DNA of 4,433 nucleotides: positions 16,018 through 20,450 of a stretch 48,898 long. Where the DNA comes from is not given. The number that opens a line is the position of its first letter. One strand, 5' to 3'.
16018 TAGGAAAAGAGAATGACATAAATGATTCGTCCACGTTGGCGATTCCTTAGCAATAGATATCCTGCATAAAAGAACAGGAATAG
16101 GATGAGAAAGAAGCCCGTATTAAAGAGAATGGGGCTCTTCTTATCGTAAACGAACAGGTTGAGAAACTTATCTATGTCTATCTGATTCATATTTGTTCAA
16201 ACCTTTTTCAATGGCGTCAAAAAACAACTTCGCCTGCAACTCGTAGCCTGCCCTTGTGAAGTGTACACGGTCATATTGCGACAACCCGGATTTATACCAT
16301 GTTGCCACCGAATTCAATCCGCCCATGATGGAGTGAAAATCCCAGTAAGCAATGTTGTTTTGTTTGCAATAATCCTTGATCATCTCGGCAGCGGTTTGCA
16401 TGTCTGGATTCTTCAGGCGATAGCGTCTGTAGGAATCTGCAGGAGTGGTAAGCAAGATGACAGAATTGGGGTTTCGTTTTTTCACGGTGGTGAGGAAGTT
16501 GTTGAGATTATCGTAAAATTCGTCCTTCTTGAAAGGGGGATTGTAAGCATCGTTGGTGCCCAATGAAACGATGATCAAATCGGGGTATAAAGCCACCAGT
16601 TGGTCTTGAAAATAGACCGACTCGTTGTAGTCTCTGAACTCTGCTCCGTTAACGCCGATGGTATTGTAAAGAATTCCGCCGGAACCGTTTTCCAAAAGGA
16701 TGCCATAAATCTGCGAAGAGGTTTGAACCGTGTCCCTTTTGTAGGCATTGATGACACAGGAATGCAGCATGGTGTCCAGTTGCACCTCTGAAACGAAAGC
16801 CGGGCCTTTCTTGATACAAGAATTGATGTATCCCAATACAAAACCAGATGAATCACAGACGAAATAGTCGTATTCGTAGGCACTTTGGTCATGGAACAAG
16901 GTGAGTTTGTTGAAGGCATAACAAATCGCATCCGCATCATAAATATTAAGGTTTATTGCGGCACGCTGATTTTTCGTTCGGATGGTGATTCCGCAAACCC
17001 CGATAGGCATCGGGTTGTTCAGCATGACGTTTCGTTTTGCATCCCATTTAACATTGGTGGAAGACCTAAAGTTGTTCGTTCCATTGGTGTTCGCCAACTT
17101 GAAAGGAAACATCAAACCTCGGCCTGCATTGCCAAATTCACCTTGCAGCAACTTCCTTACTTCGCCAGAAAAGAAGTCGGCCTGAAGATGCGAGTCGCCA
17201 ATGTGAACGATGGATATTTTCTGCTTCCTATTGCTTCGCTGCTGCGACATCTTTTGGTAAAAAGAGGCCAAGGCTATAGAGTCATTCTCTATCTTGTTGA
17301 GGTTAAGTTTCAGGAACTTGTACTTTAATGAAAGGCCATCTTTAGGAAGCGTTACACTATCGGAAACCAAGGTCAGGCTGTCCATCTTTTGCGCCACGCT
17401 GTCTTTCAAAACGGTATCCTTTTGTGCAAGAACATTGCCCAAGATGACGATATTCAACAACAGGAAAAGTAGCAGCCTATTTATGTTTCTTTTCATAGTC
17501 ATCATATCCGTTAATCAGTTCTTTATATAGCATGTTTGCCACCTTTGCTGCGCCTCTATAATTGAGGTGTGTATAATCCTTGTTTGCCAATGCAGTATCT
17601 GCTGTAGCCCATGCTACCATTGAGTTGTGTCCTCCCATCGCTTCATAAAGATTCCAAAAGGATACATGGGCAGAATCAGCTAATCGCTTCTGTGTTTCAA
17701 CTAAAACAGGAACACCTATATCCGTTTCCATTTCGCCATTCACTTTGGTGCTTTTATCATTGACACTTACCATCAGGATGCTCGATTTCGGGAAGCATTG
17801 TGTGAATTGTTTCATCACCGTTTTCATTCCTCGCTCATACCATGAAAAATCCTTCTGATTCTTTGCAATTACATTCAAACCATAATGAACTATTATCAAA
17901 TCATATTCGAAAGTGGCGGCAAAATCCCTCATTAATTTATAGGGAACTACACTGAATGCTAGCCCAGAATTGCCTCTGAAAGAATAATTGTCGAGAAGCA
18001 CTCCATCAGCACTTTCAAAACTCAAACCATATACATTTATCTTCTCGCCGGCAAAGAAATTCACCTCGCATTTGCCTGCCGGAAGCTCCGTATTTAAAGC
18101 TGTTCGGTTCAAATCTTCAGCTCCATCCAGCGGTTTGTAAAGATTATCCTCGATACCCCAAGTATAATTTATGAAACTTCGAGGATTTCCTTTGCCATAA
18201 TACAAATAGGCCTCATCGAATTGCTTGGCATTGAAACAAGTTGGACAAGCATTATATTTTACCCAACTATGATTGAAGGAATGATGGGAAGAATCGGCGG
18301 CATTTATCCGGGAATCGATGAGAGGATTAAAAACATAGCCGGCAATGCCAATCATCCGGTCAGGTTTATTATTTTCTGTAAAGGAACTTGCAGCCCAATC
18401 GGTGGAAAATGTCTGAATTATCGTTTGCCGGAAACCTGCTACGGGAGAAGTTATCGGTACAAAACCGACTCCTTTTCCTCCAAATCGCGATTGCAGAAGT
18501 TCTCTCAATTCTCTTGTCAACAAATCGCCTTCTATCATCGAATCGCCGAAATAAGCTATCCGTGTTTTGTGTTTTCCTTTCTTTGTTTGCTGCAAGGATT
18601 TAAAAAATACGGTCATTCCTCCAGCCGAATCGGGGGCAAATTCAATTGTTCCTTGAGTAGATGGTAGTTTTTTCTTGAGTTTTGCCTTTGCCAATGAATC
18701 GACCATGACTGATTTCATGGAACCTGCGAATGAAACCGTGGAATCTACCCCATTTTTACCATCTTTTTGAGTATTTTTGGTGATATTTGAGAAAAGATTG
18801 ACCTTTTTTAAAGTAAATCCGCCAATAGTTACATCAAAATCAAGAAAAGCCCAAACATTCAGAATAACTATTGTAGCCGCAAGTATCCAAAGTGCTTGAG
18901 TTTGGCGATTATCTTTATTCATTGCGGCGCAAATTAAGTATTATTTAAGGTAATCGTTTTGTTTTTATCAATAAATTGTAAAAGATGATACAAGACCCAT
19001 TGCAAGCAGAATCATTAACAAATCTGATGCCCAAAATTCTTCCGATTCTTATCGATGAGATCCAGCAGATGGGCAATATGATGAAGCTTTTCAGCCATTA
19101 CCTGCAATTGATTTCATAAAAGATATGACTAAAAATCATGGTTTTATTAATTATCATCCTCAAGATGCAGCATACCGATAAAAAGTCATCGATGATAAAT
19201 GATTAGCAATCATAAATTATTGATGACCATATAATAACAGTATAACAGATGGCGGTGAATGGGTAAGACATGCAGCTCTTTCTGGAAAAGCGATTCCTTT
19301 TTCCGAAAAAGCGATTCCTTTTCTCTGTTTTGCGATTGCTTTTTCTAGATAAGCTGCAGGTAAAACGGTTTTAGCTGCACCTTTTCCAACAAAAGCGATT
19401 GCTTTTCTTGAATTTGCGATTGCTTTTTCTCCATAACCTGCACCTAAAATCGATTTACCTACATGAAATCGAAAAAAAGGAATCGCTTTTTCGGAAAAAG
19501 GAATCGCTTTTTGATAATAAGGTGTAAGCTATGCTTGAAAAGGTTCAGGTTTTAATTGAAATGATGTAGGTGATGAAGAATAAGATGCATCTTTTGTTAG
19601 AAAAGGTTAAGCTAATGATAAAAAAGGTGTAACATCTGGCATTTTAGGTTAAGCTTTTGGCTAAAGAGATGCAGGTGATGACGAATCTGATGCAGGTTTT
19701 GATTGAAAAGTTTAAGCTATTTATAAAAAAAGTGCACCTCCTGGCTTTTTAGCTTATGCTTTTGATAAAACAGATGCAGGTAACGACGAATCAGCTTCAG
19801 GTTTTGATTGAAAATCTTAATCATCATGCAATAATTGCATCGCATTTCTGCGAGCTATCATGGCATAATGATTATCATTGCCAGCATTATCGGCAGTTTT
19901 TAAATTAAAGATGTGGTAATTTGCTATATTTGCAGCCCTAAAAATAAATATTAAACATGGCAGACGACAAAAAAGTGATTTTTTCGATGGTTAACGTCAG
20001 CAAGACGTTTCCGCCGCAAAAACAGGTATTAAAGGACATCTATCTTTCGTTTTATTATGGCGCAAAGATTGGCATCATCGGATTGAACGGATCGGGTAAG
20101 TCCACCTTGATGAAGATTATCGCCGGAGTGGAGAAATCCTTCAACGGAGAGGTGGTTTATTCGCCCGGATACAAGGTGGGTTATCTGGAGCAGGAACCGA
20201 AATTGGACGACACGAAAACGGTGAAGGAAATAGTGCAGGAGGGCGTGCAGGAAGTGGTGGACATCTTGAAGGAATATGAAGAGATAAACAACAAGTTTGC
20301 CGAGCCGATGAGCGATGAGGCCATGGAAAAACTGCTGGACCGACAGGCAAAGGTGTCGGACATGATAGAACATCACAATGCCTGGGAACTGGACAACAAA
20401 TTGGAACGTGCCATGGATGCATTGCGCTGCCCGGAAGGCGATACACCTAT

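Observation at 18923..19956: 1-kb ORF-free divergent spacer filled by a hierarchical 26-unit array with 37-bp perfect inverted repeats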

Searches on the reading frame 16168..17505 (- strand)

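Call 7: search_protein_families(library=pfam, proteins=[window:16168-17505:-])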
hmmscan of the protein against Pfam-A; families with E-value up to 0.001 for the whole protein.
window:16168-17505:- (445 aa): 3 families
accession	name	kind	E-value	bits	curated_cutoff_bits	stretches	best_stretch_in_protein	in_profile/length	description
PF13472.12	Lipase_GDSL_2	-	8.1e-17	62.7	32.9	1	276-423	32-178/178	GDSL-like Lipase/Acylhydrolase family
PF00657.28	Lipase_GDSL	-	3.1e-14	54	23.6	1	280-427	44-207/208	GDSL-like Lipase/Acylhydrolase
PF04311.20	DUF459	-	1.6e-05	24.8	27.2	1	299-428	51-194/197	Protein of unknown function (DUF459)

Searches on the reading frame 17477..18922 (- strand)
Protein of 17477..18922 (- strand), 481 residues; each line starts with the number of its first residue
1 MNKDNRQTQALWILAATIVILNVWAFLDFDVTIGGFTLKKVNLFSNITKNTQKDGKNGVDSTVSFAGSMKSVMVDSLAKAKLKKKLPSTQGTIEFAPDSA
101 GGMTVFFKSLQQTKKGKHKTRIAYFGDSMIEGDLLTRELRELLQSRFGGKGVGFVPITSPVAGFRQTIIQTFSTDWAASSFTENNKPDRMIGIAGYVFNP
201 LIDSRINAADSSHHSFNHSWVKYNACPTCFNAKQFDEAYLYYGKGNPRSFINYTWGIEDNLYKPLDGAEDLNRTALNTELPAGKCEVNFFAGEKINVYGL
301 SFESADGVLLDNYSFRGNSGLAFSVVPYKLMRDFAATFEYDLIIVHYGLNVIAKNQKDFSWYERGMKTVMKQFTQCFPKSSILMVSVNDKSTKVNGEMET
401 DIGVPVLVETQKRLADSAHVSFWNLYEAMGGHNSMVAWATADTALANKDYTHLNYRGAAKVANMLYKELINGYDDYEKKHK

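Call 7: search_protein_families(library=pfam, proteins=[window:17477-18922:-])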
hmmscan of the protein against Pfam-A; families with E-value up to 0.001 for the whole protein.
window:17477-18922:- (481 aa): 1 family
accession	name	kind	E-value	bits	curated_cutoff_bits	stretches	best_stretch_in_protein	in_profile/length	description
PF13472.12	Lipase_GDSL_2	-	1.1e-05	26.5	32.9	1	326-459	47-177/178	GDSL-like Lipase/Acylhydrolase family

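Call 12: find_related_loci(query=window:17477-18922:-, collection=genome_contigs, flank=5000)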
Query window:17477-18922:- (481 aa) in genome_contigs; peptide patterns used: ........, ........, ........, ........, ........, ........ (x = any residue, [..] = any of these).
27 stretches matched a pattern, but none encodes a relative of the query by tblastn (E <= 1e-3).
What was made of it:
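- Tried and rejected: The first genome_contigs scan with the SGNH protein found no relative (call 12).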

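Call 25: find_related_loci(query=window:17477-18922:-, collection=metagenome_contigs, flank=6000)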
Query window:17477-18922:- (481 aa) in metagenome_contigs; peptide patterns used: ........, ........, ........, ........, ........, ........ (x = any residue, [..] = any of these).
58 stretches matched a pattern; 1 encode a relative of the query (tblastn E <= 1e-3); 1 distinct loci.
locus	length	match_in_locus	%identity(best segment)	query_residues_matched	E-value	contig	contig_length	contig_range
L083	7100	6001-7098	53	1-366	9e-113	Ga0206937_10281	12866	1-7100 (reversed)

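Call 30: find_homologous_proteins(query=window:17477-18922:-, max_evalue=1e-20)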
Query window:17477-18922:- (481 aa): 3325 proteins with E <= 1e-20 among 8000 candidates; the best 120 are listed.
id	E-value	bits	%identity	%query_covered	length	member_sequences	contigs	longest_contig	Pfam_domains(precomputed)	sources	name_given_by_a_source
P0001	7.7e-232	788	98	73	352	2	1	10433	-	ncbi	ncbi:MAG: hypothetical protein WCL14_09095, partial [Bacteroidota bacterium]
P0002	1.9e-211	721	65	99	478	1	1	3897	PF13472.13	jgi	jgi:hypothetical protein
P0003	7.4e-198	676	63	99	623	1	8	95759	PF13472.13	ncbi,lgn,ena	-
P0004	1.5e-180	619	58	100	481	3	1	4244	-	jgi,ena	jgi:hypothetical protein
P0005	1.7e-175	603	56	100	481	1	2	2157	PF13472.13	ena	-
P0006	3.2e-127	443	46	100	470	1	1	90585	PF13472.13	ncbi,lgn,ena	-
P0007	1.7e-120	421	44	99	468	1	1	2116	PF13472.13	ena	-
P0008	8.4e-119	416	44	100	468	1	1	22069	-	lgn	-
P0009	7.2e-118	412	42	99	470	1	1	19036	PF13472.13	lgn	-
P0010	4.4e-115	403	42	99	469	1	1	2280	PF13472.13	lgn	-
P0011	6.6e-114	399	43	100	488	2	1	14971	PF13472.13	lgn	-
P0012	2.2e-113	398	41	99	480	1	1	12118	-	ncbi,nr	ncbi:MAG: hypothetical protein Q8880_06130 [Bacteroidota bacterium]|nr:hypothetical protein [Bactero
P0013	2.7e-113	397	42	99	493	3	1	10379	PF13472.13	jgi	-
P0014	3.5e-113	397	44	100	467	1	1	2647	PF13472.13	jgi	jgi:hypothetical protein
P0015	3.1e-112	394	41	99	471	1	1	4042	PF13472.13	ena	-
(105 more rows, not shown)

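Call 31: find_encoding_contigs(protein=P0003, flank=10000, max_places=3)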
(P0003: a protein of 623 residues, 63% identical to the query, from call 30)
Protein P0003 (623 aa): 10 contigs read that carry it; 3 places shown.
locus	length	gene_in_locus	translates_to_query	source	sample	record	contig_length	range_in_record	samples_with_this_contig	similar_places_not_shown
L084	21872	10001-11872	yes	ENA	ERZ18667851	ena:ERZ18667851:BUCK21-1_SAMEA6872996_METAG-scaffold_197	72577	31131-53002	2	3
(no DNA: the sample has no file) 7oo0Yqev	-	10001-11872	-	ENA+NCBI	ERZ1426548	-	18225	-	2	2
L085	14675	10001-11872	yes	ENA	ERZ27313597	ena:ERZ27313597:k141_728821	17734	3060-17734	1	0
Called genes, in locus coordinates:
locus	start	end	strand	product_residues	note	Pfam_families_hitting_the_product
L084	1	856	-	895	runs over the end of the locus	PF13585:CHU_C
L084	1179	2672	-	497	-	PF07690:MFS_1, PF00854:PTR2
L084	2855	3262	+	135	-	-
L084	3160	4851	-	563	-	PF07690:MFS_1, PF00854:PTR2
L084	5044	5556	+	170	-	PF00254:FKBP_C (weak)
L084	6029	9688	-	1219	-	PF01344:Kelch_1 (faint), PF19406:PKD_5 (weak), PF18962:Por_Secre_tail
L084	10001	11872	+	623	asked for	PF13472:Lipase_GDSL_2 (weak)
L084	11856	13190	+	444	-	PF00657:Lipase_GDSL, PF13472:Lipase_GDSL_2, PF04311:DUF459 (weak)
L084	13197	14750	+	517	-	PF03062:MBOAT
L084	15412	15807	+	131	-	-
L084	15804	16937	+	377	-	PF03738:GSP_synth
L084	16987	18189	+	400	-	PF13439:Glyco_transf_4, PF13692:Glyco_trans_1_4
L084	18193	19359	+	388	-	PF00534:Glycos_transf_1, PF13692:Glyco_trans_1_4, PF13524:Glyco_trans_1_2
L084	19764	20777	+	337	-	PF01113:DapB_N (weak), PF01408:GFO_IDH_MocA, PF02894:GFO_IDH_MocA_C, PF22725:GFO_IDH_MocA_C3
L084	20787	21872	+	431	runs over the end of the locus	PF03721:UDPG_MGDP_dh_N, PF00984:UDPG_MGDP_dh, PF03720:UDPG_MGDP_dh_C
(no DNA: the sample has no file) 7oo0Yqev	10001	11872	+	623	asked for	PF13472:Lipase_GDSL_2 (weak)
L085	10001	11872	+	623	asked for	PF13472:Lipase_GDSL_2 (weak)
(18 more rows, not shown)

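Call 32: find_encoding_contigs(protein=P0006, flank=10000, max_places=2)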
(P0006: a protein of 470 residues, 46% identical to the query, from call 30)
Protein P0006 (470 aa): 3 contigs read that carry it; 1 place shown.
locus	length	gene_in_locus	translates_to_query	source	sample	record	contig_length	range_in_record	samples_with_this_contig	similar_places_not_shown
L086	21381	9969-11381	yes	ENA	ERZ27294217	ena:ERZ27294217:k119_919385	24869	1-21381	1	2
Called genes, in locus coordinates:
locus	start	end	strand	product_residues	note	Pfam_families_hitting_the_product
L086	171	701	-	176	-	-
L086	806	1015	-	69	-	-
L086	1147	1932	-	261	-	PF11306:DUF3108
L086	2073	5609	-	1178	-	PF00133:tRNA-synt_1, PF09334:tRNA-synt_1g, PF04480:DUF559, PF13603:tRNA-synt_1_2, PF08264:Anticodon_1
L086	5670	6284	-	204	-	PF01522:Polysacc_deac_1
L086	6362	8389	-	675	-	PF03190:Thioredox_DsbH, PF13899:Thioredoxin_7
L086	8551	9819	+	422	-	PF07690:MFS_1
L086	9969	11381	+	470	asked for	PF13472:Lipase_GDSL_2 (faint)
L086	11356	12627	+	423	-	PF00657:Lipase_GDSL, PF13472:Lipase_GDSL_2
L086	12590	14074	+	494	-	PF03062:MBOAT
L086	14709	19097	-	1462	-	PF00801:PKD, PF18911:PKD_4, PF00801:PKD, PF18911:PKD_4, PF00801:PKD, PF18911:PKD_4, PF00801:PKD, PF18911:PKD_4, +8 more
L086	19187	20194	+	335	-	PF11751:PorP_SprF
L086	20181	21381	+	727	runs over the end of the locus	PF07719:TPR_2 (faint), PF00691:OmpA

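Call 33: find_encoding_contigs(protein=P0002, flank=10000, max_places=2)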
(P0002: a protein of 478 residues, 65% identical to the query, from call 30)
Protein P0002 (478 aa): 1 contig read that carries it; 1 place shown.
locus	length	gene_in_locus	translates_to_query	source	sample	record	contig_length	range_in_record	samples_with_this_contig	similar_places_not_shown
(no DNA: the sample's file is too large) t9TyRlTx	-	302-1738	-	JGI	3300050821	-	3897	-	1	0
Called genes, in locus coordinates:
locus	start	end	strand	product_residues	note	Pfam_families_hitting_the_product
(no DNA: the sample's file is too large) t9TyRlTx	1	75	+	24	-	?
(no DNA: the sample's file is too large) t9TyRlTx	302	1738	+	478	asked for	PF13472:Lipase_GDSL_2 (faint)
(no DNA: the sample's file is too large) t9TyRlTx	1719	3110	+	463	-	PF00657:Lipase_GDSL, PF13472:Lipase_GDSL_2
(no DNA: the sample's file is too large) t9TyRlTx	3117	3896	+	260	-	?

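Call 34: find_encoding_contigs(protein=P0004, flank=10000, max_places=2)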
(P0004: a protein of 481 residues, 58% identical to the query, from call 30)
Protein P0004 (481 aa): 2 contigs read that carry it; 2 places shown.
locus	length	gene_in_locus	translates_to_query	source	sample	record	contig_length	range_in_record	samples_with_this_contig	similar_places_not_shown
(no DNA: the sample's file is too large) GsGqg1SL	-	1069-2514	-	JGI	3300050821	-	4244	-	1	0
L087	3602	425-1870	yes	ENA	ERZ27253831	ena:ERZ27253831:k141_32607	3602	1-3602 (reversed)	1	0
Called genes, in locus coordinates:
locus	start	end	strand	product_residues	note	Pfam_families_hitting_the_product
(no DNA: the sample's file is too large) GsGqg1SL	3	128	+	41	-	?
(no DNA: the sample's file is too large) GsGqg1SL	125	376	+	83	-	PF02700:PurS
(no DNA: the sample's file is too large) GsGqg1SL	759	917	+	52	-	-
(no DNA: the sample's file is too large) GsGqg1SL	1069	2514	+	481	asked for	-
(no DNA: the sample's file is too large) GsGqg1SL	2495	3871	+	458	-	PF00657:Lipase_GDSL, PF13472:Lipase_GDSL_2, PF04311:DUF459 (weak)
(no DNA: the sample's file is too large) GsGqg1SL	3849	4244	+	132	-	?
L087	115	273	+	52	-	-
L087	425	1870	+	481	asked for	-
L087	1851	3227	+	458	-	PF00657:Lipase_GDSL, PF13472:Lipase_GDSL_2, PF04311:DUF459 (weak)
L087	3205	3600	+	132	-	?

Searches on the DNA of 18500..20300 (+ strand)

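Call 8: search_rna_families(source=window, start=18500, end=20300, threshold=evalue, max_evalue=1)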
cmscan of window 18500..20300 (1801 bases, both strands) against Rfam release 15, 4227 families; matches with E-value up to 1: 7.
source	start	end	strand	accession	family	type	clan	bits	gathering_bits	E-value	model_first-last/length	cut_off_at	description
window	19278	19516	-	RF04174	MIR4208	Gene; miRNA;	-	36.9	140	0.0017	1-191/191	no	MIR4208 microRNA precursor family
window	19288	19509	-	RF03933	MIR6445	Gene; miRNA;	-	33.7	100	0.00019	1-117/117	no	MIR6445 microRNA precursor family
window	19275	19521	-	RF04150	MIR2655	Gene; miRNA;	-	26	122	0.22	1-267/267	no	MIR2655 microRNA precursor family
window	19396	19506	+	RF03955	MIR2934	Gene; miRNA;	-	25.2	100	0.073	1-113/113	no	MIR2934 microRNA precursor family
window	19378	19503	-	RF03955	MIR2934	Gene; miRNA;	-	25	100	0.082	1-113/113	no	MIR2934 microRNA precursor family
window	19379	19502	+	RF04239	mir-4679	Gene; miRNA;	-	20.7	88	0.85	1-75/75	no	mir-4679 microRNA precursor family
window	19302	19495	-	RF04207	MIR5048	Gene; miRNA;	-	17.6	160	0.23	1-356/356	no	MIR5048 microRNA precursor family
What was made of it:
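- On Known RNA family (Rfam 15): Only sub-threshold miRNA-hairpin hits in the spacer (call 8).
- Rfam gives only sub-threshold hits to plant and animal miRNA hairpins (17-37 bits against thresholds of 88-160; call 8).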

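Call 60: search_dna_similar(query=window:18923-19956:+, collection=plasmids, mode=distant, max_rows=8)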
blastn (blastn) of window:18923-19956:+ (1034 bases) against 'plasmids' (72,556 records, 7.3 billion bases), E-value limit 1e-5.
No match.

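Call 61: search_dna_similar(query=window:18923-19956:+, collection=phages, mode=distant, max_rows=8)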
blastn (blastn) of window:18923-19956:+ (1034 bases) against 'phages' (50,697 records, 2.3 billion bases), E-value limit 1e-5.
No match.
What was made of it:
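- On Plasmid iterons / partition-site arrays: There is no plasmid or phage match (calls 60, 61).
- Closest known: Plasmid iterons and partition-site repeat arrays. Different: There is no match to plasmids or phages (calls 60, 61).
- Tried and rejected: Mobile element. blastn against plasmids and phages found no match (calls 60, 61).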

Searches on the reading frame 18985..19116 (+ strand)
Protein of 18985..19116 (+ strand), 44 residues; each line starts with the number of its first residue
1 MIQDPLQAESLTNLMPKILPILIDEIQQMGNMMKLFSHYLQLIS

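Call 77: search_protein_families(library=pfam, proteins=[window:18985-19116:+], max_evalue=1)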
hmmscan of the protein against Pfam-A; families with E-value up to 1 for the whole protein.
seq(44 aa): 0 families
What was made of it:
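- There is no Pfam match (call 77).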
